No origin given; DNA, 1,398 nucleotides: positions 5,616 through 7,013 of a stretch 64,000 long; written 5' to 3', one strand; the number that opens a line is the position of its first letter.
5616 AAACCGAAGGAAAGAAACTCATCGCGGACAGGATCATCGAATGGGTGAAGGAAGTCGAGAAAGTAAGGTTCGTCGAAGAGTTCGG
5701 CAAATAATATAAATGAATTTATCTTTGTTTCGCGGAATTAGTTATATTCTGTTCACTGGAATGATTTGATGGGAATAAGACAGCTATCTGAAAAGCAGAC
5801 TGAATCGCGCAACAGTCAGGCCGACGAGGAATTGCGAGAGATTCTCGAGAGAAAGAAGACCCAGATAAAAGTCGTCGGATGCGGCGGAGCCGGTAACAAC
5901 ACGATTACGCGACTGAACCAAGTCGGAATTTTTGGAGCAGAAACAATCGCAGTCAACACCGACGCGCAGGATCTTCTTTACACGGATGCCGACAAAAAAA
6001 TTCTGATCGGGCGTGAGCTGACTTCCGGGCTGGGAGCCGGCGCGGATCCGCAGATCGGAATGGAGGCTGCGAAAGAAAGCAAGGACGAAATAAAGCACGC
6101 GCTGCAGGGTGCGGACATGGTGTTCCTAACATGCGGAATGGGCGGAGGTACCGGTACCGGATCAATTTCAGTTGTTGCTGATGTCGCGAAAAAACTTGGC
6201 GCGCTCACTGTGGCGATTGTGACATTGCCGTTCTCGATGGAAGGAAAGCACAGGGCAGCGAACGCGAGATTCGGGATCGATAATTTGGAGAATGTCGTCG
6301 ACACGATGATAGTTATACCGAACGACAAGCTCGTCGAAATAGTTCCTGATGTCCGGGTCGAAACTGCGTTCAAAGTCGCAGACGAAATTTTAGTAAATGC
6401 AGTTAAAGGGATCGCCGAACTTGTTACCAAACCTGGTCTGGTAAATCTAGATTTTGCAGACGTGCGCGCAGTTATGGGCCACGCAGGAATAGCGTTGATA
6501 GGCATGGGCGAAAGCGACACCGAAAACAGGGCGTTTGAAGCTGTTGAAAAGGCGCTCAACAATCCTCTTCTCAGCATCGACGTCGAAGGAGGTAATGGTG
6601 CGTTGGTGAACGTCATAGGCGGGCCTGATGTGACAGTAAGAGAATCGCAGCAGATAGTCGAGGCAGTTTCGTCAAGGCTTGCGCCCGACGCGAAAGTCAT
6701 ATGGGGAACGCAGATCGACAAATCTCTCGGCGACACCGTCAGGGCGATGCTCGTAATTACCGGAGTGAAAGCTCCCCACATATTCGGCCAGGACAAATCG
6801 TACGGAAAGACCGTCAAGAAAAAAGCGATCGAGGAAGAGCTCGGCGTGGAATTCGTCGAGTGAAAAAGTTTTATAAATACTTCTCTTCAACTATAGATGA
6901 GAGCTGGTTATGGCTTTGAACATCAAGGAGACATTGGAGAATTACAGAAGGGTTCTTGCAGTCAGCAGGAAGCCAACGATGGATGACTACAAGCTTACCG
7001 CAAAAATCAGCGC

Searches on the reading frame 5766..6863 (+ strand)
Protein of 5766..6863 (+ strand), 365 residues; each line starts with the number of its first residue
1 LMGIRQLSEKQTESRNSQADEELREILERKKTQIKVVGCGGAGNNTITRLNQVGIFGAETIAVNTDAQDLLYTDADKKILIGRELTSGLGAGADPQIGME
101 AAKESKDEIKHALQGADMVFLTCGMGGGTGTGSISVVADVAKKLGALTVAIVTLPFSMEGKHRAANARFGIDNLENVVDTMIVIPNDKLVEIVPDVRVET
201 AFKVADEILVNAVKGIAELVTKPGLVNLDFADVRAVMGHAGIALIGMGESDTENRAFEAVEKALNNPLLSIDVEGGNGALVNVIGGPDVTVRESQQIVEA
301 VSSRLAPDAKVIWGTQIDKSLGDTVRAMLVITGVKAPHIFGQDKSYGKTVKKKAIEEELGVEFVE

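Call 9: search_protein_families(library=pfam, proteins=[window:5766-6863:+])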
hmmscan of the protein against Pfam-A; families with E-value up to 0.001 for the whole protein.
window:5766-6863:+ (365 aa): 2 families
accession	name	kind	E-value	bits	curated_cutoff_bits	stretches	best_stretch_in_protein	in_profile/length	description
PF00091.31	Tubulin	-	4.9e-48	164.4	33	1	33-193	1-189/190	Tubulin/FtsZ family, GTPase domain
PF12327.13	FtsZ_C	-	2.2e-30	105.2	27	1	241-335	1-95/95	FtsZ family, C-terminal domain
